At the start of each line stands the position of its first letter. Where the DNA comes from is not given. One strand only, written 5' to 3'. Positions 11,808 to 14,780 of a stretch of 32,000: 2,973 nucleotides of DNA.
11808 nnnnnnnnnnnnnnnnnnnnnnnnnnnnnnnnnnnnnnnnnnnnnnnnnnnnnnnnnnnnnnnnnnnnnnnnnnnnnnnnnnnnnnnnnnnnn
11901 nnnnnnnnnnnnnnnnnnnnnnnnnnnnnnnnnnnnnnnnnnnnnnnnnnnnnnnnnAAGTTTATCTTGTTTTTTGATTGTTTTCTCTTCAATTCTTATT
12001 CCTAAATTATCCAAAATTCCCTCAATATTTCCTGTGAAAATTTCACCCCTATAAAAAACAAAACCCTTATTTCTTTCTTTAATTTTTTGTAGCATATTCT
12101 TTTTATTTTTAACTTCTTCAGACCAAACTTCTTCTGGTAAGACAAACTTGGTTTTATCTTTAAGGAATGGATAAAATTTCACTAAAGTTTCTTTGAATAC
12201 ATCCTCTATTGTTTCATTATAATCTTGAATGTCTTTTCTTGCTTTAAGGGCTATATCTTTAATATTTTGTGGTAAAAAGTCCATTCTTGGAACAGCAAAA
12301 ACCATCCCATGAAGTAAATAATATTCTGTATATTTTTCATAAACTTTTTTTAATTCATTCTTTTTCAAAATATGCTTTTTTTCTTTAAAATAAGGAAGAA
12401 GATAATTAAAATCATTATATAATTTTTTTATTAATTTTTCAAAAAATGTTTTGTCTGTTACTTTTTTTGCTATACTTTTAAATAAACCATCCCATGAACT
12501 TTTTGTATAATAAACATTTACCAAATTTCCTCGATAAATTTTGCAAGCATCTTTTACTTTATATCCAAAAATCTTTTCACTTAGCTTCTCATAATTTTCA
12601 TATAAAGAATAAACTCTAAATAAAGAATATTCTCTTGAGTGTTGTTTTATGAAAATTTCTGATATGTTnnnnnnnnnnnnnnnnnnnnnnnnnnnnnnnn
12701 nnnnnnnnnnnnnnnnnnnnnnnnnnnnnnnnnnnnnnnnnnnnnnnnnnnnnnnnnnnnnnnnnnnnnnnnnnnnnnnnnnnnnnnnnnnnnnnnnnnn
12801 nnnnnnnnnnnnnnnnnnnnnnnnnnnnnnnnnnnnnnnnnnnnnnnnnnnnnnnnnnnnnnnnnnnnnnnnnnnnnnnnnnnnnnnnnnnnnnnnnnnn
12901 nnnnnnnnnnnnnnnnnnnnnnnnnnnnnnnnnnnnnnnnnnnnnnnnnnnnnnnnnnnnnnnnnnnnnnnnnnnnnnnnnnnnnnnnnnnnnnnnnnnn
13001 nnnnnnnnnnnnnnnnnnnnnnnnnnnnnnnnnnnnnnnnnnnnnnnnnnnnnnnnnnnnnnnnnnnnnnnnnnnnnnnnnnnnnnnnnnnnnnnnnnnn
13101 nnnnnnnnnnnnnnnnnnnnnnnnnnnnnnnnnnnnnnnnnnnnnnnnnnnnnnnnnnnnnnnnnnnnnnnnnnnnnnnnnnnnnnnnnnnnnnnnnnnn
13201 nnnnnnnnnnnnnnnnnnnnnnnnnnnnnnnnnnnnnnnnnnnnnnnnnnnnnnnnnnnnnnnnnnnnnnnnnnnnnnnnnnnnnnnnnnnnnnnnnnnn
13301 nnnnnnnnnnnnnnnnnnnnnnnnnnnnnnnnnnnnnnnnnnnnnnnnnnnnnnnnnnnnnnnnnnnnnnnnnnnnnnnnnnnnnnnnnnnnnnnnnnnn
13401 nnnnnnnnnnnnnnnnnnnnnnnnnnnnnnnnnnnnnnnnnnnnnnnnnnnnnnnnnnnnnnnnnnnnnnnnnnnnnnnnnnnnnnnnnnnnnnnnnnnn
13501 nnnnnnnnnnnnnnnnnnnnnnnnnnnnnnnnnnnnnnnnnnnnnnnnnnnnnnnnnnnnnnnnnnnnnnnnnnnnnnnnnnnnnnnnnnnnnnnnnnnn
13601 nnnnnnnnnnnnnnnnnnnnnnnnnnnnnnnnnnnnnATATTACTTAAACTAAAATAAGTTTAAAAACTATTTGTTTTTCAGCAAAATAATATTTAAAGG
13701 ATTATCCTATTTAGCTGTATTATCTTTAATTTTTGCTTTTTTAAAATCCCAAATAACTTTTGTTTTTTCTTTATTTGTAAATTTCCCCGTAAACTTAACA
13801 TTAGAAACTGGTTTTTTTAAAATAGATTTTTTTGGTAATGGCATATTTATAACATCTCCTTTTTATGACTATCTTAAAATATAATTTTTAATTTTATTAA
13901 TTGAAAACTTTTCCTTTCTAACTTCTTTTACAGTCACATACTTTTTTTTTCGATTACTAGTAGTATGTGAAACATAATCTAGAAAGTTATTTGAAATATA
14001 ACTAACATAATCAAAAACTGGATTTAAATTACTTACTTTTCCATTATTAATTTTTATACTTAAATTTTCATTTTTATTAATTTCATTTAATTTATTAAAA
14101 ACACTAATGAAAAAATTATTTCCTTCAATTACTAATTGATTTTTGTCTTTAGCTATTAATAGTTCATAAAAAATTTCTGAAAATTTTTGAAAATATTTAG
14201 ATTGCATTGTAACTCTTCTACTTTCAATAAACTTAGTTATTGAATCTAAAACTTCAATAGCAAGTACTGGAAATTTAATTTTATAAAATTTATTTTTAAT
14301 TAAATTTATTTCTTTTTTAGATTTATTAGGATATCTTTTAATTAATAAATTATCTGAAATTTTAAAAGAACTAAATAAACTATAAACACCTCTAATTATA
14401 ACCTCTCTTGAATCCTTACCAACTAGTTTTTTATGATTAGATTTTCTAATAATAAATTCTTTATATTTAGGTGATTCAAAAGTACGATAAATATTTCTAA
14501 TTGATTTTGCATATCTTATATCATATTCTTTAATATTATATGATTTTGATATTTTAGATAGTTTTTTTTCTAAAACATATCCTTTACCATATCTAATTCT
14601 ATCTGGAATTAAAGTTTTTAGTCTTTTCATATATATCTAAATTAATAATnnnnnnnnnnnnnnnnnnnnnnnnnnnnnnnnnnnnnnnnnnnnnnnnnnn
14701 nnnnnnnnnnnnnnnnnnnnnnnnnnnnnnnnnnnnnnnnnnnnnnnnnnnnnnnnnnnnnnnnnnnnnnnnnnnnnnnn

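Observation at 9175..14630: Self-contained 5.5 kb accessory cassette splitting the conserved rps12-rps7-fusA cluster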

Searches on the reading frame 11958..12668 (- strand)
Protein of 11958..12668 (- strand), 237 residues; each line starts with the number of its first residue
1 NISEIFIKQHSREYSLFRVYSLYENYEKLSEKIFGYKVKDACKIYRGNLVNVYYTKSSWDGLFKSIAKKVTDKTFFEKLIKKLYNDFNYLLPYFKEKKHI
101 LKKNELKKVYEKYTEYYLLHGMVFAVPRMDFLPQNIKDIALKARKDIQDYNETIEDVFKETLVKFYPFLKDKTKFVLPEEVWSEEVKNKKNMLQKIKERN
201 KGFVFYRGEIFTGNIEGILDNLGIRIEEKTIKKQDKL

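Call 31: search_solved_structures(query=A2, max_evalue=10, show_alignments=2)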
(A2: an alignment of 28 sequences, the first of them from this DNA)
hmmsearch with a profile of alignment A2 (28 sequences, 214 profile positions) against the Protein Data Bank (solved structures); distinct sequences matched with E-value up to 10: 5.
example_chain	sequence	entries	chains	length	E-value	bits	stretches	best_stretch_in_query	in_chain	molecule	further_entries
9r7o_A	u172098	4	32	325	0.16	14.8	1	87-126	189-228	DHH family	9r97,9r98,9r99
1ruy_I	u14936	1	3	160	0.22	14.4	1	72-165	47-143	hemagglutinin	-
1rv0_I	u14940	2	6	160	0.25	14.2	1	72-163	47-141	hemagglutinin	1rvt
4atg_A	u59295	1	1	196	0.59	13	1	57-128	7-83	TAF6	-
5o7y_A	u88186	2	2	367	0.75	12.7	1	118-170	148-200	Thebaine 6-O-demethylase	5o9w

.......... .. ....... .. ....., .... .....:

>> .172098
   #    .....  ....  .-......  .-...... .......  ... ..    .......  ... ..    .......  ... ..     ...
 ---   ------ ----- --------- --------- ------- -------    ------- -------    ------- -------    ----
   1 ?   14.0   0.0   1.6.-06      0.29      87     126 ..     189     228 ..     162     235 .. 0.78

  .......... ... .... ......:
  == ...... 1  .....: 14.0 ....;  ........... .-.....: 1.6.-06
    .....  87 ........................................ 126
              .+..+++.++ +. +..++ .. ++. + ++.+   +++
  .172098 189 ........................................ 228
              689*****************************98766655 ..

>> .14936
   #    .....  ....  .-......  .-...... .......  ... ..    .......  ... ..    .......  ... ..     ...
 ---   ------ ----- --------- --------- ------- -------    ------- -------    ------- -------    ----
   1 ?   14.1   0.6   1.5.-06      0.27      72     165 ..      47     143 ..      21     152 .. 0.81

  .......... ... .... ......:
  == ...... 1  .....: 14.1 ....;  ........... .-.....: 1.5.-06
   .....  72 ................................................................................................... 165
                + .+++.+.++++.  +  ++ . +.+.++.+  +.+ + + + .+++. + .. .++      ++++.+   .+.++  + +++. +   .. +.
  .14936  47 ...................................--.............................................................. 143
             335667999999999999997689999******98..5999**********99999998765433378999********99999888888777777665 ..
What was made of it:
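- On Rifampin phosphotransferase (RPH): An M-domain profile search of PDB sequences gives nothing below E 0.1 (call 31).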

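Call 32: search_protein_families(library=pfam, proteins=[window:11958-12668:-], max_evalue=1)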
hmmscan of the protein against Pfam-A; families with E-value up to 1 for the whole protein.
seq(237 aa): 1 family
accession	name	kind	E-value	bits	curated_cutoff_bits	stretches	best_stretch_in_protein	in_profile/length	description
PF05341.16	PIF6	-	0.048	14.3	27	1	44-98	5-61/105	Per os infectivity factor 6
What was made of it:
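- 12003..12668 (-): M1 domain (aa 324-545), novel alpha/beta-helical fold. No Pfam or PDB sequence match (calls 31, 32).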

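Call 55: predict_structure(alignment_id=A2)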
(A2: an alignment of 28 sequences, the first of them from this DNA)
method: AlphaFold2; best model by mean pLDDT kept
length: 237 residues; sequences in the alignment: 28
mean_pLDDT: 94.5   pTM: 0.90
mean pLDDT of the five models: 94.5, 94.2, 94.0, 93.7, 93.6
residues with pLDDT >= 90: 219; 70-90: 8; 50-70: 5; < 50: 5
segments of 3 or more residues with pLDDT < 50: 233-237
pLDDT, mean of each block of 10 residues (from residue 1): 84 97 96 95 96 95 97 98 98 96 98 98 96 97 96 94 98 98 98 98 97 97 90 45
secondary structure, 60 per line:
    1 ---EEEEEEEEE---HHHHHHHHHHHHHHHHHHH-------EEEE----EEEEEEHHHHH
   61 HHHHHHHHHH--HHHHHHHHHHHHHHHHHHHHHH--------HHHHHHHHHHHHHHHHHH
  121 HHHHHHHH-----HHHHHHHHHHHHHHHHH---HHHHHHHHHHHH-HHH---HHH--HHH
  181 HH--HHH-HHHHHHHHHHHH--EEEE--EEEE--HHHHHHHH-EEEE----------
elements in order: E4-12 H16-34 E42-45 E50-55 H56-70 H73-94 H103-128 H134-150 H154-165 H178-182 H189-200 E203-206 E209-212 H215-222 E224-227
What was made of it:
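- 12003..12668 (-): AF2 pLDDT 94.5, pTM 0.90 (call 55).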

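Call 57: fold_search(model_id=the predicted structure, library=pdb)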
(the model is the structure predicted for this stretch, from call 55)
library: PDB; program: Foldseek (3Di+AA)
matches with E <= 10: 106; with E <= 0.001: 0
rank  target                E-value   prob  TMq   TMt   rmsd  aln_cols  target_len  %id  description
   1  8zah_B                1.1e+00  0.15  0.19  0.19   8.5       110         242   17  Crystal structure of the channel protein CorA from Campylobacter jejuni (released 2024-06-19)
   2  8zah_A                1.4e+00  0.13  0.18  0.17   8.7       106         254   18  Crystal structure of the channel protein CorA from Campylobacter jejuni (released 2024-06-19)
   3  7wb4_n                1.5e+00  0.21  0.27  0.09  10.8       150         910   15  Cryo-EM structure of the NR subunit from X. laevis NPC (released 2022-03-02)
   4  5m4y_A                1.5e+00  0.15  0.25  0.31  10.0       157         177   14  Crystal structure of the Sec3/Sso2 complex at 2.20 angstrom resolution (released 2017-02-08)
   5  7q83_D                1.5e+00  0.12  0.22  0.27   9.6       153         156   12  Crystal structure of S. cerevisiae Sso2 in complex with the pleckstrin homology domain of Sec3 (released 2022-08-31)
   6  5n77_E                1.6e+00  0.13  0.16  0.15   8.9       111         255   15  Crystal structure of the cytosolic domain of the CorA magnesium channel from Escherichia coli in complex with magnesiu (released 2017-07-12)
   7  5n77_A                1.8e+00  0.12  0.17  0.16   8.0       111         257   14  Crystal structure of the cytosolic domain of the CorA magnesium channel from Escherichia coli in complex with magnesiu (released 2017-07-12)
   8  7q83_B                1.9e+00  0.11  0.22  0.29   9.6       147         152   11  Crystal structure of S. cerevisiae Sso2 in complex with the pleckstrin homology domain of Sec3 (released 2022-08-31)
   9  8zak_A                2.0e+00  0.11  0.18  0.17   8.7       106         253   18  Crystal structure of the channel protein CorA from Campylobacter jejuni in complex with Ni2+ (released 2024-06-19)
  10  7bpl_MODEL_1_A        2.3e+00  0.07  0.12  0.21   7.3        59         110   15  Solution NMR structure of NF1; de novo designed protein with a novel fold (released 2021-03-24)
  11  3fzf_B                2.6e+00  0.14  0.19  0.36   8.0        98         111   15  Crystal Structure of Hsc70/Bag1 in complex with ATP (released 2009-03-17)
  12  6q56_A                2.6e+00  0.13  0.22  0.22  13.2       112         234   16  Crystal structure of the B. subtilis M1A22 tRNA methyltransferase TrmK (released 2019-03-27)
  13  7y8u_F                2.6e+00  0.07  0.22  0.17  11.1       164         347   16  Crystal structure of AlbEF homolog from Quasibacillus thermotolerans (released 2022-10-12)
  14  6eez_B                2.6e+00  0.04  0.15  0.17  12.7       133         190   19  Crystal Structure of the thiol-disulfide exchange protein alpha-DsbA2 from Wolbachia pipientis (released 2019-04-17)
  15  1y6n_L                2.6e+00  0.02  0.11  0.16  14.9       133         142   19  Crystal structure of Epstein-Barr virus IL-10 mutant (A87I) complexed with the soluble IL-10R1 chain (released 2005-05-03)
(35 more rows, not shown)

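Call 84: fold_search(model_id=the predicted structure, library=viral)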
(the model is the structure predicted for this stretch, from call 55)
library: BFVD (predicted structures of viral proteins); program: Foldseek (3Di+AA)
matches with E <= 10: 172; with E <= 0.001: 0
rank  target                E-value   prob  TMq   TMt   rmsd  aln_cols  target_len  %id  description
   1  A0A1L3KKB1            3.2e-01  0.07  0.13  0.05  19.6       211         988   16  (no name in the UniProt tables at hand)
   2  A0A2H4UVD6            6.2e-01  0.07  0.18  0.15  15.7       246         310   12  Uncharacterized protein [Bodo saltans virus]
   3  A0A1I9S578            9.5e-01  0.12  0.18  0.24  19.5       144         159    9  (no name in the UniProt tables at hand)
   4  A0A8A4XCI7            1.0e+00  0.12  0.15  0.17  12.0        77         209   13  Uncharacterized protein [Cygnus columbianus CRESS-DNA-virus sp.]
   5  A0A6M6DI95            1.2e+00  0.06  0.17  0.12  13.6       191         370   11  (no name in the UniProt tables at hand)
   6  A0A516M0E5            1.4e+00  0.03  0.13  0.09  20.9       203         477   11  (no name in the UniProt tables at hand)
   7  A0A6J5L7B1            1.6e+00  0.12  0.21  0.11  13.4       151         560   10  LysM domain [uncultured Caudovirales phage]
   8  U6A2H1                1.6e+00  0.02  0.15  0.11  30.7       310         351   11  DNA 3'-5' helicase [BK polyomavirus MM]
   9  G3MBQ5                1.8e+00  0.04  0.14  0.04  21.6       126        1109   11  Gp189 [Bacillus phage G]
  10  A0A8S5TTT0            2.0e+00  0.35  0.24  0.54   3.9        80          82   16  Uncharacterized protein [Siphoviridae sp. ct5jB2]
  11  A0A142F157            2.0e+00  0.30  0.23  0.52   9.6       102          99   15  Uncharacterized protein [Bacillus phage Shbh1]
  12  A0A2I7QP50            2.0e+00  0.04  0.19  0.12  25.7       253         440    9  (no name in the UniProt tables at hand)
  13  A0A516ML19            2.2e+00  0.10  0.21  0.26  11.1       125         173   11  (no name in the UniProt tables at hand)
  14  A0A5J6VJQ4            2.2e+00  0.07  0.20  0.25  12.4       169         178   12  Uncharacterized protein [Megaviridae environmental sample]
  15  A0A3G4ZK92            2.3e+00  0.04  0.16  0.20  15.5       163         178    8  Transmembrane protein [Terrestrivirus sp.]
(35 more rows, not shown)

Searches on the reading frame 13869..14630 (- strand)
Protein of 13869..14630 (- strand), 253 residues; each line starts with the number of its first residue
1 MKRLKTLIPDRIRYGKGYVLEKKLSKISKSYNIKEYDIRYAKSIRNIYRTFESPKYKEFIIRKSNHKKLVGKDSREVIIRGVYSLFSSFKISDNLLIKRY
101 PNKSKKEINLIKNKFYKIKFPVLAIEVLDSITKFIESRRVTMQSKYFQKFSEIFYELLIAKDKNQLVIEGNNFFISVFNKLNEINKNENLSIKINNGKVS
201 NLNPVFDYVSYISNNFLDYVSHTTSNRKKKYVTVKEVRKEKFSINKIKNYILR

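Call 4: search_protein_families(library=pfam, proteins=[window:13869-14630:-], max_evalue=0.01)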
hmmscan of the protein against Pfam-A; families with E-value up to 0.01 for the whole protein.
window:13869-14630:- (253 aa): 0 families

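Call 17: search_protein_families(library=ncbifam, proteins=[window:13869-14630:-], max_evalue=0.01)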
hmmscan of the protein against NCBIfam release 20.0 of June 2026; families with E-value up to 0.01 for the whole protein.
window:13869-14630:- (253 aa): 0 families

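Call 36: find_homologous_proteins(query=window:13869-14630:-, max_evalue=0.01)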
Query window:13869-14630:- (253 aa): 4 proteins with E <= 0.01 among 950 candidates.
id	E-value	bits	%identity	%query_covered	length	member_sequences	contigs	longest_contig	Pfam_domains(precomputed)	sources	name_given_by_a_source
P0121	3.8e-150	516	100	100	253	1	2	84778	-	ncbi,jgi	jgi:hypothetical protein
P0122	3.3e-124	431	81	100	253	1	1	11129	-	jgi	-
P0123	4.0e-74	267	55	99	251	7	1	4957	-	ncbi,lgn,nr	ncbi:MAG: hypothetical protein PHX47_03900 [Candidatus ainarchaeum sp.]|nr:hypothetical protein [Can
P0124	2.2e-69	252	51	97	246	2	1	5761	-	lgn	-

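Call 37: find_encoding_contigs(protein=P0122, flank=10000, max_places=3)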
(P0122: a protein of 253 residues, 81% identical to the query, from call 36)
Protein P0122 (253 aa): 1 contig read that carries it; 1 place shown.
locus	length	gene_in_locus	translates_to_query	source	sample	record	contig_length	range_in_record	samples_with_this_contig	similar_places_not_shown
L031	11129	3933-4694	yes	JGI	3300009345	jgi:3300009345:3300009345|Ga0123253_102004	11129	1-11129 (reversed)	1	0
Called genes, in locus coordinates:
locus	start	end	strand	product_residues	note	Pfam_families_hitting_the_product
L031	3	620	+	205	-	?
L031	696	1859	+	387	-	PF04998:RNA_pol_Rpb1_5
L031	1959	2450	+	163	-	PF01248:Ribosomal_L7Ae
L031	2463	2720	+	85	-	-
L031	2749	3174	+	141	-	PF00164:Ribosom_S12_S23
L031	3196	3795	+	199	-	PF00177:Ribosomal_S7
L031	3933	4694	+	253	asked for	-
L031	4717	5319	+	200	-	-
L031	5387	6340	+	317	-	PF01326:PPDK_N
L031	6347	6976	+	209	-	PF05724:TPMT, PF03848:TehB, PF13489:Methyltransf_23, PF02353:CMAS, PF08241:Methyltransf_11, PF08242:Methyltransf_12, PF13649:Methyltransf_25, PF13847:Methyltransf_31, +1 more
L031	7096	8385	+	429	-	PF00474:SSF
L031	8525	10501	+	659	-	-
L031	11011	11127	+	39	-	?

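Call 38: find_encoding_contigs(protein=P0124, flank=10000, max_places=3)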
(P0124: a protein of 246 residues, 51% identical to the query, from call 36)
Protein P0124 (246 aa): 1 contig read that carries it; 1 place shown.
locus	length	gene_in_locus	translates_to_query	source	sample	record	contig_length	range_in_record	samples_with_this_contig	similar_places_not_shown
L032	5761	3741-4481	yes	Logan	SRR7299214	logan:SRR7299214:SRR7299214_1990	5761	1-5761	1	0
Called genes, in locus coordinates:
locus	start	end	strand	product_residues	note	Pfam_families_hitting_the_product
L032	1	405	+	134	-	?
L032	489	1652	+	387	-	PF04998:RNA_pol_Rpb1_5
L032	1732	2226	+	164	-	PF01248:Ribosomal_L7Ae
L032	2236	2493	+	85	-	-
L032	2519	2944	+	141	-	PF00164:Ribosom_S12_S23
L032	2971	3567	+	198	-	PF00177:Ribosomal_S7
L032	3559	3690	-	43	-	-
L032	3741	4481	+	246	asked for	-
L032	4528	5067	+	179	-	-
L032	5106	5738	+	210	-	PF05724:TPMT (weak), PF13489:Methyltransf_23, PF03848:TehB, PF02353:CMAS, PF08241:Methyltransf_11, PF08242:Methyltransf_12, PF13649:Methyltransf_25, PF13847:Methyltransf_31, +2 more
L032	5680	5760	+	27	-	?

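Call 53: search_protein_families(library=padloc, proteins=[window:13869-14630:-, L031:4717-5319:+], max_evalue=0.01)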
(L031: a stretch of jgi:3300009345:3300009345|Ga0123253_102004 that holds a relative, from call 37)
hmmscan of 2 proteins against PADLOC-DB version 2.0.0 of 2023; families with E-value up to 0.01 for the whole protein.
window:13869-14630:- (253 aa): 0 families

L031:4717-5319:+ (200 aa): 0 families

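Call 54: search_protein_families(library=phrogs, proteins=[window:13869-14630:-, L031:4717-5319:+], max_evalue=0.01)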
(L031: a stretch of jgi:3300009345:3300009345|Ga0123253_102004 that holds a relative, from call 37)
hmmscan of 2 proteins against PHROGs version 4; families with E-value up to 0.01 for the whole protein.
window:13869-14630:- (253 aa): 0 families

L031:4717-5319:+ (200 aa): 0 families

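Call 62: search_protein_families(library=pfam, proteins=[L031:4717-5319:+], max_evalue=0.1)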
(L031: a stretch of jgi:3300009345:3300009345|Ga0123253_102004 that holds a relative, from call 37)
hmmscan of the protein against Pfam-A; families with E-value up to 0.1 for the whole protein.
L031:4717-5319:+ (200 aa): 2 families
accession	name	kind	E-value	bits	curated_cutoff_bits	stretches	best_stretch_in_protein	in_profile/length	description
PF14666.11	RICTOR_M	-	0.0078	16.4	27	1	58-99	17-58/104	Rapamycin-insensitive companion of mTOR, middle domain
PF24708.1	Lip_C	-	0.029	13.5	27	1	26-75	180-224/380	Lipase-like, C-terminal domain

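Call 81: search_protein_representatives(alignment_id=A6)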
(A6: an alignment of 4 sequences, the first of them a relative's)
Query: 4 sequences, 253 profile positions. Proteins with E-value up to 0.001 (for the whole library): 6; up to 1e-10: 5; up to 1e-30: 3. The best 6 are listed.
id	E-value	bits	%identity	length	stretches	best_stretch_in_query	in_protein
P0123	2.1e-118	410.8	-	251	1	3-253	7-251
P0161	5.1e-40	154.0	-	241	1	32-252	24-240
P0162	3.0e-36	141.6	-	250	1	2-253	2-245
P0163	1.7e-29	119.5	-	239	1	35-242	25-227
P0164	6.2e-13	65.3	-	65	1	3-61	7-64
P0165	1.1e-04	38.2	-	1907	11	113-144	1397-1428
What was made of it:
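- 13869..14630 (-): orf253, 'X family': a basic (pI 10.1) lineage-specific orphan protein of unknown function. Only 4 clusters in 5.8 billion proteins and 5 representatives in 1.84 billion (calls 36, 81).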
